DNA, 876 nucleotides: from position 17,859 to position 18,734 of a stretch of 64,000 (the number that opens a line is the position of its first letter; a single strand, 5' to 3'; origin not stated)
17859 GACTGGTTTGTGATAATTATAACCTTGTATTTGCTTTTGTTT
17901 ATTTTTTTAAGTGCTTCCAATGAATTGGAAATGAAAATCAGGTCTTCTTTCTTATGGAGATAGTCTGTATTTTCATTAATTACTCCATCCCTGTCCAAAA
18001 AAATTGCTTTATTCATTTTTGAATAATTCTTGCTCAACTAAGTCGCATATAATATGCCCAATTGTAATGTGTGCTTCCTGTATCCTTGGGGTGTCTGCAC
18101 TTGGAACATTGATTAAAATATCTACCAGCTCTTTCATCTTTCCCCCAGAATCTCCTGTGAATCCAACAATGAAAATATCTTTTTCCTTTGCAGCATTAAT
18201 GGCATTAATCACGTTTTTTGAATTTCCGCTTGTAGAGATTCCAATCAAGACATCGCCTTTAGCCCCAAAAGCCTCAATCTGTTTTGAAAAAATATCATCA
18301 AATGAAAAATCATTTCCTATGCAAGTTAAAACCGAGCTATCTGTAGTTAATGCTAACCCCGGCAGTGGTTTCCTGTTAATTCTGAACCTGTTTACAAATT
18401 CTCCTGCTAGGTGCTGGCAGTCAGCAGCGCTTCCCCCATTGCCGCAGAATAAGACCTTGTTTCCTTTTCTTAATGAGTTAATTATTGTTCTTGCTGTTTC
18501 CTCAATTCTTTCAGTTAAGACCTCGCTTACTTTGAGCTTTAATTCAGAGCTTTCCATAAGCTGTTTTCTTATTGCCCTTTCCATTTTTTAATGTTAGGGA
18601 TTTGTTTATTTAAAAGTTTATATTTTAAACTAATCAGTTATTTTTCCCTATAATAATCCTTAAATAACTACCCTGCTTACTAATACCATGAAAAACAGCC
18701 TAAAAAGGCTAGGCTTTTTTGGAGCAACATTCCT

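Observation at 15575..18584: Bacterial-type ADP-heptose biosynthesis operon (gmhA-gmhB-hldD-nucleotidyltransferase) plus CYTH gene in an archaeon; kinase domain not found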

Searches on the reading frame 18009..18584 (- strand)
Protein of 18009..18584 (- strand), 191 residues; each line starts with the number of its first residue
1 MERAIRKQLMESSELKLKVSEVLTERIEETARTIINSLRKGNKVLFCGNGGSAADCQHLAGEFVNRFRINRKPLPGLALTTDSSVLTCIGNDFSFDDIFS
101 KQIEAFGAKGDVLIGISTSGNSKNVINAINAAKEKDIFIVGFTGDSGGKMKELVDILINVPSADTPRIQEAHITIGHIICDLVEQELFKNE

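Call 3: search_protein_families(library=pfam, proteins=[window:18009-18584:-], max_evalue=0.01)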
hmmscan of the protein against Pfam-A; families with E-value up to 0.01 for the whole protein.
window:18009-18584:- (191 aa): 2 families
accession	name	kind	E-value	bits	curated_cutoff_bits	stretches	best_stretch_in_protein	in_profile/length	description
PF13580.11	SIS_2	-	9.3e-31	107.1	27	1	13-144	7-138/138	SIS domain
PF01380.27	SIS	-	2.7e-06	27.6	25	1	109-163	53-107/131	SIS domain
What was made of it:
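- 18009..18584 (-): gmhA, D-sedoheptulose-7-phosphate isomerase (SIS domain), 191 aa; first gene of the unit. PF13580 E 9e-31 (call 3).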

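Call 4: search_protein_families(library=ncbifam, proteins=[window:18009-18584:-], max_evalue=0.01)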
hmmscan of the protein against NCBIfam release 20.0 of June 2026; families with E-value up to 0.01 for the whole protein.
window:18009-18584:- (191 aa): 23 families
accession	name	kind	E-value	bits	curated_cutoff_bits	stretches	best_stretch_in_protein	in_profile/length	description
NF010546.0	PRK13936.1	equivalog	9.4e-71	237.6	276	1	2-190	4-195/197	phosphoheptose isomerase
TIGR00441.1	gmhA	equivalog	2e-65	219.5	209.45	1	33-184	3-154/154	D-sedoheptulose 7-phosphate isomerase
NF001628.0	PRK00414.1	equivalog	9.4e-54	182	265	1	20-188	23-191/192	D-sedoheptulose 7-phosphate isomerase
NF008138.0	PRK10886.1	equivalog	3.4e-49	167.2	352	1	4-189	4-192/196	DnaA initiator-associating protein DiaA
NF010547.0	PRK13938.1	equivalog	8.2e-46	156.1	320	1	21-189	25-193/196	D-sedoheptulose 7-phosphate isomerase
NF003915.0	PRK05441.1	subfamily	6.6e-09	35.2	168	1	11-160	33-182/300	N-acetylmuramic acid 6-phosphate etherase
NF041755.1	RuMP_HxlAB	equivalog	1.2e-08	34.3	500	1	109-167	288-346/391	bifunctional 3-hexulose-6-phosphate synthase/6-phospho-3-hexuloisomerase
NF040776.2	AlsR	equivalog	3.5e-08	32.7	400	1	108-168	175-235/279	transcriptional repressor AlsR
NF009222.0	PRK12570.1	subfamily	4.8e-08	32.2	255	1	17-160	46-189/307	N-acetylmuramic acid 6-phosphate etherase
TIGR03127.2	RuMP_HxlB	equivalog_domain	9.4e-08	32.1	160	1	108-169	71-132/178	6-phospho-3-hexuloisomerase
TIGR02128.1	G6PI_arch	equivalog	7e-07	28.4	213.9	1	33-168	13-127/308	bifunctional phosphoglucose/phosphomannose isomerase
NF008458.0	PRK11337.1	equivalog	9.8e-07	28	378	1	108-168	187-247/293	MurR/RpiR family transcriptional regulator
NF002805.0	PRK02947.1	subfamily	6.5e-06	25.5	135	1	17-143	16-141/247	sugar isomerase domain-containing protein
NF046059.1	NagB_SO3506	equivalog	1.6e-05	24.4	430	1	94-161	74-138/330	glucosamine-6-phosphate deaminase NagB-II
NF006426.0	PRK08674.1-6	subfamily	0.00013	21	295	1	106-167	87-150/354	bifunctional phosphoglucose/phosphomannose isomerase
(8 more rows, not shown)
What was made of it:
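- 18009..18584 (-): TIGR00441 219.5 bits, above the 209.45 cut-off (call 4).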

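Call 33: list_cluster_members(proteins=[P0001, P0121, P0002, window:18009-18584:-, window:63002-63457:-, window:4047-5723:+])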
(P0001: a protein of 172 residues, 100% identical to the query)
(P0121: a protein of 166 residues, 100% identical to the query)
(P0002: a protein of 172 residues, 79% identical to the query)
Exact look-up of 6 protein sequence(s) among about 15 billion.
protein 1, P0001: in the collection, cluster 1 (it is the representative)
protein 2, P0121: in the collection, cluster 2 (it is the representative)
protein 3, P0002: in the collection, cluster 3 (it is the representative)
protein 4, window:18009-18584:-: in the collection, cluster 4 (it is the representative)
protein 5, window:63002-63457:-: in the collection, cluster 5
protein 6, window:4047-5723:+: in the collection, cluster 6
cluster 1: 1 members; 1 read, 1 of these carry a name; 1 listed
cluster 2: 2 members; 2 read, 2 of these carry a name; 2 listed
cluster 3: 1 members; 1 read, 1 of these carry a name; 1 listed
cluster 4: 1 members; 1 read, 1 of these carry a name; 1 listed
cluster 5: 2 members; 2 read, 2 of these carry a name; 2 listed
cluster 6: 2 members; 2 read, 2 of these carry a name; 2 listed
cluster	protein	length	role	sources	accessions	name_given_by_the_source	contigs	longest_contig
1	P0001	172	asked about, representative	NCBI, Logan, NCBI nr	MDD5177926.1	MAG: CYTH domain-containing protein [Candidatus Nanoarchaeia archaeon] | CYTH domain-containing protein [Candidatus Nanoarchaeia archaeon]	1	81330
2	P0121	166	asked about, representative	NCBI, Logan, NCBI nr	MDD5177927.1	MAG: adenylyltransferase/cytidyltransferase family protein [Candidatus Nanoarchaeia ... | adenylyltransferase/cytidyltransferase family protein [Candidatus Nanoarchaeia archaeon]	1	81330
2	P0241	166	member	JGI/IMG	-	rfaE bifunctional protein nucleotidyltransferase chain/domain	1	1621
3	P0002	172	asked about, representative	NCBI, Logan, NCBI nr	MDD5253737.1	MAG: hypothetical protein PHG05_01355 [Candidatus Nanoarchaeia archaeon] | hypothetical protein [Candidatus Nanoarchaeia archaeon]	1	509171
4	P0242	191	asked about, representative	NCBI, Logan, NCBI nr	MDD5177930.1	MAG: D-sedoheptulose 7-phosphate isomerase [Candidatus Nanoarchaeia archaeon] | D-sedoheptulose 7-phosphate isomerase [Candidatus Nanoarchaeia archaeon]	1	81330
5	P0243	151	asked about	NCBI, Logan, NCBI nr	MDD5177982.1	MAG: 30S ribosomal protein S15 [Candidatus Nanoarchaeia archaeon] | 30S ribosomal protein S15 [Candidatus Nanoarchaeia archaeon]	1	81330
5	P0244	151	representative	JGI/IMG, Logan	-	small subunit ribosomal protein S15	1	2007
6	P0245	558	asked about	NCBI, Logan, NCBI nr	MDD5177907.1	MAG: arginine--tRNA ligase [Candidatus Nanoarchaeia archaeon] | arginine--tRNA ligase [Candidatus Nanoarchaeia archaeon]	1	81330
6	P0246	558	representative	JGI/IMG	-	arginyl-tRNA synthetase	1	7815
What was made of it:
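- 18009..18584 (-): NCBI names it D-sedoheptulose 7-phosphate isomerase, MDD5177930 (call 33).
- NCBI organism name from call 33.
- Tried and rejected: The window's proteins are MDD5177907-982 and the sister's CYTH is MDD5253737 (call 33).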

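Call 50: search_solved_structures(query=window:18009-18584:-, max_evalue=1e-10, show_alignments=1)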
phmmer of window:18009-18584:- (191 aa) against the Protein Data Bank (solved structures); distinct sequences matched with E-value up to 1e-10: 15.
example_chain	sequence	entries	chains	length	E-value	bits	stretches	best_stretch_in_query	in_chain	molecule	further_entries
2xbl_A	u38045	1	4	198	5.5e-61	208.3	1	20-189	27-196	PHOSPHOHEPTOSE ISOMERASE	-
2x3y_A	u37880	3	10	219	7.6e-61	207.9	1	20-189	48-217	PHOSPHOHEPTOSE ISOMERASE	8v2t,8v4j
5lu5_A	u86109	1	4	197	1.4e-60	207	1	20-189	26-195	Phosphoheptose isomerase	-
5ltz_A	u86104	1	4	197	1.4e-60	207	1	20-189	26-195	Phosphoheptose isomerase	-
5lu7_A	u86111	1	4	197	7.2e-60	204.7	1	20-189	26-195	Phosphoheptose isomerase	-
5lu6_A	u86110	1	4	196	9.7e-60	204.3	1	20-188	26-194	Phosphoheptose isomerase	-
1x92_A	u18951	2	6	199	5.4e-54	185.5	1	2-191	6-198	PHOSPHOHEPTOSE ISOMERASE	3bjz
5i01_A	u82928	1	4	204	3.9e-52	179.5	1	5-188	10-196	Phosphoheptose isomerase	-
1tk9_A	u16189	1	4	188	1.1e-51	178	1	7-185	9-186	Phosphoheptose isomerase 1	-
1x94_A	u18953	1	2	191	4.5e-48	166.3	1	5-187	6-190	putative Phosphoheptose isomerase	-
5by2_A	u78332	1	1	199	6.1e-48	165.8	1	4-189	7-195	Phosphoheptose isomerase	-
2yva_A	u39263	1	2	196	1.2e-46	161.6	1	2-190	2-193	DnaA initiator-associating protein diaA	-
4u6n_A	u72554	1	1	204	1.9e-46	160.9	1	5-190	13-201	DnaA initiator-associating protein DiaA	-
2i22_A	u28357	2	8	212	2e-46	160.9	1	5-189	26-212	Phosphoheptose isomerase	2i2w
3trj_A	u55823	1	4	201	2.8e-42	147.4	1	11-189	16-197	Phosphoheptose isomerase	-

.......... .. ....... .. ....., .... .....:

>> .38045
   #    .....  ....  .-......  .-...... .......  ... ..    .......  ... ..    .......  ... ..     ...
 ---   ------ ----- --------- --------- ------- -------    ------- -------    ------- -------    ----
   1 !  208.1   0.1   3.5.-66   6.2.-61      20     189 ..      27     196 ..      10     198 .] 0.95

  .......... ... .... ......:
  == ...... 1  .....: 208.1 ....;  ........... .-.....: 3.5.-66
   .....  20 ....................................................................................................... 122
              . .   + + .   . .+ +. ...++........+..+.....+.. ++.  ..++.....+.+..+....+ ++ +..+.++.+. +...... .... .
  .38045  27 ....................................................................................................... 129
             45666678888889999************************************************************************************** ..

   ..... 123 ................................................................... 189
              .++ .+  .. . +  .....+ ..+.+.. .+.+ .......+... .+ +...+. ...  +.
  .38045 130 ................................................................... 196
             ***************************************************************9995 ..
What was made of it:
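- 18009..18584 (-): Best PDB hit is B. pseudomallei GmhA 2XBL, E 5.5e-61 (call 50).
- On ADP-L-glycero-beta-D-manno-heptose biosynthesis pathway (complete five-step set): PDB 2XBL E 5.5e-61 (call 50).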
